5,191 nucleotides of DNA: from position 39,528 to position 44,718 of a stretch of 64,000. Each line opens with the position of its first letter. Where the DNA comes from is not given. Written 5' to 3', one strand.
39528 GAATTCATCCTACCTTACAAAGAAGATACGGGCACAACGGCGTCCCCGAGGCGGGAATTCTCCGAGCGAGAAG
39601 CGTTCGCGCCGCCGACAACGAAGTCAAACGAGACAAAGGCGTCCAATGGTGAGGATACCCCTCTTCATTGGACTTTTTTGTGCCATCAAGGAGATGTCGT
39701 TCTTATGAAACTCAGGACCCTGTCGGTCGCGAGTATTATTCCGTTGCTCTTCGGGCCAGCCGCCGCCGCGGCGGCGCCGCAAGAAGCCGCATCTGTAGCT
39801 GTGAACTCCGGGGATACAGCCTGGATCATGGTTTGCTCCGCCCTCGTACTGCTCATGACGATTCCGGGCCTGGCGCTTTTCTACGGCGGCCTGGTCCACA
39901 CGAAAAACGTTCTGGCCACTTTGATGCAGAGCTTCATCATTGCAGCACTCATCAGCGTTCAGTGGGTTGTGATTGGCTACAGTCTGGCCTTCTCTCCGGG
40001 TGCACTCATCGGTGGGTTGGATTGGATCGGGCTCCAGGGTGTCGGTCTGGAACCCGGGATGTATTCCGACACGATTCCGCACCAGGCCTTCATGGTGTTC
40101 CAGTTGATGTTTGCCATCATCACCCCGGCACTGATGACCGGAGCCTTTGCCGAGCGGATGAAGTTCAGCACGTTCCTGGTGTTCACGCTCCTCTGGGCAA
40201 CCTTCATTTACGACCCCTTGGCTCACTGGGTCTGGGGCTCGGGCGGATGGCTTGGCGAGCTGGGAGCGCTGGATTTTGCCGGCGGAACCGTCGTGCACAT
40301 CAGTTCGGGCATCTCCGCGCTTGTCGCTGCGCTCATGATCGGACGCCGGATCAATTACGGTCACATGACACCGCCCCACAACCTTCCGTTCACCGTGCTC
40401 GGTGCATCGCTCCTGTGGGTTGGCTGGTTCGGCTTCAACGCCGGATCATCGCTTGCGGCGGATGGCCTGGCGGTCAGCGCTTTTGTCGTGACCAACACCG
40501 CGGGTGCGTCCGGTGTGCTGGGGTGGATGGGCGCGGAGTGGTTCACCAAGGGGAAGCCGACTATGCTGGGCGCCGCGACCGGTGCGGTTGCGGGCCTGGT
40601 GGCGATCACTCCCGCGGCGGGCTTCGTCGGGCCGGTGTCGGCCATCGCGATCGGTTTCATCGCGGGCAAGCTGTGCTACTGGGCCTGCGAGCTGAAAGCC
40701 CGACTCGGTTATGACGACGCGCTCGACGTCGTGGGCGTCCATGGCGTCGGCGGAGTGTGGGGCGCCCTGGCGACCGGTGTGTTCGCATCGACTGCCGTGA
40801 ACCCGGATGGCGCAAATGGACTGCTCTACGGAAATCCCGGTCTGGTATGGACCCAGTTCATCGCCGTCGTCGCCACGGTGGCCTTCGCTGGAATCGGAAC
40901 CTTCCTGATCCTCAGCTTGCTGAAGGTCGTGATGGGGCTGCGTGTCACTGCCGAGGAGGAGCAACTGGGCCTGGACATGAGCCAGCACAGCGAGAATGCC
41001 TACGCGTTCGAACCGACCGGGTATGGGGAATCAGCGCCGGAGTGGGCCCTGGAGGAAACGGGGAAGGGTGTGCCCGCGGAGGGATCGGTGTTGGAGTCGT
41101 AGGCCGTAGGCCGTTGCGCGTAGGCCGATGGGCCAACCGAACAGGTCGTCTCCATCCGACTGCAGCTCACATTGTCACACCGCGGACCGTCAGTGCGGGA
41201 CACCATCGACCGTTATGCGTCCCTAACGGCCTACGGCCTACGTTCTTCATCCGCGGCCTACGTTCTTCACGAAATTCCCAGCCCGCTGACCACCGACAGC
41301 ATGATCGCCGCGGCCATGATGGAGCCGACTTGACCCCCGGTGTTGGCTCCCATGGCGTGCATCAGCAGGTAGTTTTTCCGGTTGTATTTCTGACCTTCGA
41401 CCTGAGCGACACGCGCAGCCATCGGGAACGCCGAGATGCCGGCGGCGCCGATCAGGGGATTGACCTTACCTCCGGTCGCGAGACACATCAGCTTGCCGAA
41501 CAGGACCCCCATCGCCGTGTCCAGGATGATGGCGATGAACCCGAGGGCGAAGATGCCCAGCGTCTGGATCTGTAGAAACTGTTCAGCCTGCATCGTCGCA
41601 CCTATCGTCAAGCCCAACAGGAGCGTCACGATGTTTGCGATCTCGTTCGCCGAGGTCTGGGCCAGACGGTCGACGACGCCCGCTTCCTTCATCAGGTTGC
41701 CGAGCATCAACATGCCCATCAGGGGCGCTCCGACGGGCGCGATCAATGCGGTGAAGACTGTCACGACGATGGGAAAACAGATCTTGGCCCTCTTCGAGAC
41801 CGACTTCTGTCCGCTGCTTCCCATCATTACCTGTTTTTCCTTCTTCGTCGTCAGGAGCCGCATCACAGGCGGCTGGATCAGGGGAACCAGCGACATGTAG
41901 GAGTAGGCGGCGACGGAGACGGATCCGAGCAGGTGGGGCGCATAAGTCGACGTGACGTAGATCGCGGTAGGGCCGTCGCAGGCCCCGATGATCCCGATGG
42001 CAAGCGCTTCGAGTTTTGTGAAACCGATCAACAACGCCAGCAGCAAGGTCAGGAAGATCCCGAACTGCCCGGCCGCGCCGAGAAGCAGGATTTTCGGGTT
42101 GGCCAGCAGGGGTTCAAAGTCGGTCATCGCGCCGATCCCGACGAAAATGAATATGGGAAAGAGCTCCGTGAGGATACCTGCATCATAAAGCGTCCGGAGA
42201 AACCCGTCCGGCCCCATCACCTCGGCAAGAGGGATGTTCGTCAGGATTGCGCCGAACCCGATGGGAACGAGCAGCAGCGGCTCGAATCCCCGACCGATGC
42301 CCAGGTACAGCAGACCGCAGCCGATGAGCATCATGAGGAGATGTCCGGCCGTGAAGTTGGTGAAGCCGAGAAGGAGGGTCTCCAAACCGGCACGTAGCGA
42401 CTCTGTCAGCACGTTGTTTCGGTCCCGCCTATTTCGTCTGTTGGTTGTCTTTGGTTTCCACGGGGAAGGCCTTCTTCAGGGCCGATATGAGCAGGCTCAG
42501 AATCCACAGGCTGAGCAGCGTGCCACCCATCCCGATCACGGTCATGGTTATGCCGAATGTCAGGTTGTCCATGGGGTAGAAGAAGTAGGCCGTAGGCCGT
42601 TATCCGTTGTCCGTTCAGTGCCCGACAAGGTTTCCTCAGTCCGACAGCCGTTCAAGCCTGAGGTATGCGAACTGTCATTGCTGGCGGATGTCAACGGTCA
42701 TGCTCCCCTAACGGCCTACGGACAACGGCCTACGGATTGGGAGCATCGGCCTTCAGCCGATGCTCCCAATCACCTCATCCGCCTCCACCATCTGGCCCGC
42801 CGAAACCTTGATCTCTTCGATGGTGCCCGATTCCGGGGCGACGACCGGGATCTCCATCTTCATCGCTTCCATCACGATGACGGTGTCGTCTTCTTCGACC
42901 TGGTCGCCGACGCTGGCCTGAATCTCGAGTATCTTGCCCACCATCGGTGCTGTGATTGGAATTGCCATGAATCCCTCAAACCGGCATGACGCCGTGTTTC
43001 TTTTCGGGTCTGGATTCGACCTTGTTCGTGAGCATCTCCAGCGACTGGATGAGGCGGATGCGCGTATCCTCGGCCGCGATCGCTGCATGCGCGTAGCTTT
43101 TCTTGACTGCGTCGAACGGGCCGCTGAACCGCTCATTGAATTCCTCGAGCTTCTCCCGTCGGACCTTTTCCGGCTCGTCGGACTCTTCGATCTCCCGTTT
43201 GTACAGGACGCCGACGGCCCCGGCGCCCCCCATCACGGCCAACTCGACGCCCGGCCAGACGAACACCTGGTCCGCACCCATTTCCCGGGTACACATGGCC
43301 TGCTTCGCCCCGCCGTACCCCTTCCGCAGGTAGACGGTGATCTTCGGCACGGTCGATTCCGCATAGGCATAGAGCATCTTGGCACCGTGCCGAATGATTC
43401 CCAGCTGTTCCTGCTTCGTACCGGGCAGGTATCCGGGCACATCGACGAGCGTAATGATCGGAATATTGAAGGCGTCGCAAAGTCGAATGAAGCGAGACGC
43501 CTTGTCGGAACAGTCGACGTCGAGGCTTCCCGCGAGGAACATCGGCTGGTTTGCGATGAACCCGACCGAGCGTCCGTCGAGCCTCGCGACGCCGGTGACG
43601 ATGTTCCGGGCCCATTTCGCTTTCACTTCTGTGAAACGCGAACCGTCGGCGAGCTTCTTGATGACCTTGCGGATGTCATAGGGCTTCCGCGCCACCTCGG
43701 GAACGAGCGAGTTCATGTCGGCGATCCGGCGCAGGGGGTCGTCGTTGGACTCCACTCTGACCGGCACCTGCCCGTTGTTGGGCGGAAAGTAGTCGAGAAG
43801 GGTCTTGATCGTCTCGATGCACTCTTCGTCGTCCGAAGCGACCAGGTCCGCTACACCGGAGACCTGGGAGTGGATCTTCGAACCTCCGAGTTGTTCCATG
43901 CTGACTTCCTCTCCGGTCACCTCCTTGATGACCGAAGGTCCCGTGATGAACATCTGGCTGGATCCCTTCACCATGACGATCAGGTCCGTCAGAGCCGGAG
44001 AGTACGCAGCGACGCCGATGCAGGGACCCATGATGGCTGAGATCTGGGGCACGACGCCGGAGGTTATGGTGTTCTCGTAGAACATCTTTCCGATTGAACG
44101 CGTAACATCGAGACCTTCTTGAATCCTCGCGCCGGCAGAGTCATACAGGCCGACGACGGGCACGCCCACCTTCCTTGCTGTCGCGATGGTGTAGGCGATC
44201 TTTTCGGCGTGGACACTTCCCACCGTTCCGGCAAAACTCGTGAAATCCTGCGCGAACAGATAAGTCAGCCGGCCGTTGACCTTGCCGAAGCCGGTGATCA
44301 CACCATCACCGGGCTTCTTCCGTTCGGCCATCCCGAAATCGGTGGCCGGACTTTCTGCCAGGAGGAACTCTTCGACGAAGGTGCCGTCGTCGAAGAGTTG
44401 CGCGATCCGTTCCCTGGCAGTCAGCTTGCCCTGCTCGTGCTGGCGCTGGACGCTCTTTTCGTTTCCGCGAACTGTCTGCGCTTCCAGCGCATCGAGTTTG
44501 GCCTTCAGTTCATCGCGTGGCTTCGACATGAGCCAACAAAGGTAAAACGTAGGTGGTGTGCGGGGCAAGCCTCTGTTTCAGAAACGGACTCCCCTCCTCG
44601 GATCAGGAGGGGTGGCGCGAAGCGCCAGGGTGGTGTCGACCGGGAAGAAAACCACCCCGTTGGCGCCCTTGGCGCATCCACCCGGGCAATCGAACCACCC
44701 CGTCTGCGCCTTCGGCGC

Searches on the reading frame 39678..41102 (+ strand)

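Call 67: search_protein_families(library=pfam, proteins=[window:39678-41102:+], max_evalue=0.001)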
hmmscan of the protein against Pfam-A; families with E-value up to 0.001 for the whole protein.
window:39678-41102:+ (474 aa): 1 family
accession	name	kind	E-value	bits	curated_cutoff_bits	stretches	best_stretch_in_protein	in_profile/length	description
PF00909.26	Ammonium_transp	-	2.7e-130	435.1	23.2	1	48-442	1-399/399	Ammonium Transporter Family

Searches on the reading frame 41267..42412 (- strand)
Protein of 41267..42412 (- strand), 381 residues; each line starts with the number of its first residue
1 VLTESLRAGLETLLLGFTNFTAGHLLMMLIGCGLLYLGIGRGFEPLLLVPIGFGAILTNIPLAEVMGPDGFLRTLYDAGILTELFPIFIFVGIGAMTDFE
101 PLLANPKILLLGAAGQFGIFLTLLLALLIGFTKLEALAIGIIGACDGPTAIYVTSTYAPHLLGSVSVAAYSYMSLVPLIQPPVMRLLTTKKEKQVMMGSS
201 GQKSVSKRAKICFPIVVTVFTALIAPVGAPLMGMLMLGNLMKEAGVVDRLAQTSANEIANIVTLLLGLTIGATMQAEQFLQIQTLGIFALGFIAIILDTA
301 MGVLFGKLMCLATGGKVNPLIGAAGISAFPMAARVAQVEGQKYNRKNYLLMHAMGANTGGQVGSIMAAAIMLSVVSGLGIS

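Call 67: search_protein_families(library=pfam, proteins=[window:41267-42412:-], max_evalue=0.001)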
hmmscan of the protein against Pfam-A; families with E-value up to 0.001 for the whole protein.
window:41267-42412:- (381 aa): 1 family
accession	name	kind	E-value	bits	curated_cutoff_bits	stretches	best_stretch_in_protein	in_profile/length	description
PF03977.18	OAD_beta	-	6.1e-147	489.7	31.6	1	24-374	2-348/349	Na+-transporting oxaloacetate decarboxylase beta subunit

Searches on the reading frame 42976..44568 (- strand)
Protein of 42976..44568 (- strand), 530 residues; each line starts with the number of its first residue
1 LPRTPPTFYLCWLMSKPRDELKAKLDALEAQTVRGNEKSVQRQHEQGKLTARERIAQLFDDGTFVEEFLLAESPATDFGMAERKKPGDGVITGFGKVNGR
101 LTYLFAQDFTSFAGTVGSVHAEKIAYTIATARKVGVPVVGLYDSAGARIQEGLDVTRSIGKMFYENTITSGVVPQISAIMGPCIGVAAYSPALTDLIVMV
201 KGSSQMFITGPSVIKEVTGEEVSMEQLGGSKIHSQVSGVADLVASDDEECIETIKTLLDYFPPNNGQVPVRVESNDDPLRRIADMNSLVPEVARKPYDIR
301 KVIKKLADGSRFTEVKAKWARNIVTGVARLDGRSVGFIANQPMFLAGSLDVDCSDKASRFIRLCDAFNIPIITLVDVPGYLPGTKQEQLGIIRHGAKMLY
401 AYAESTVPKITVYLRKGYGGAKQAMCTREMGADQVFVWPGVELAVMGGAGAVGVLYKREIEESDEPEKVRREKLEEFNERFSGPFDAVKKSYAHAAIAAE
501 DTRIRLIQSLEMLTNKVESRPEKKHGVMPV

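Call 67: search_protein_families(library=pfam, proteins=[window:42976-44568:-], max_evalue=0.001)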
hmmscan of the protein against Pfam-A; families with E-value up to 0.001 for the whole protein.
window:42976-44568:- (530 aa): 2 families
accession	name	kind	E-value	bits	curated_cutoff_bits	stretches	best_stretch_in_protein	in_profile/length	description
PF01039.27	Carboxyl_trans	-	1.3e-170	568.7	22.3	1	42-528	1-493/493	Carboxyl transferase domain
PF03255.19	ACCA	-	7.3e-10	38.9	23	1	354-459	133-234/310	Acetyl co-enzyme A carboxylase carboxyltransferase-like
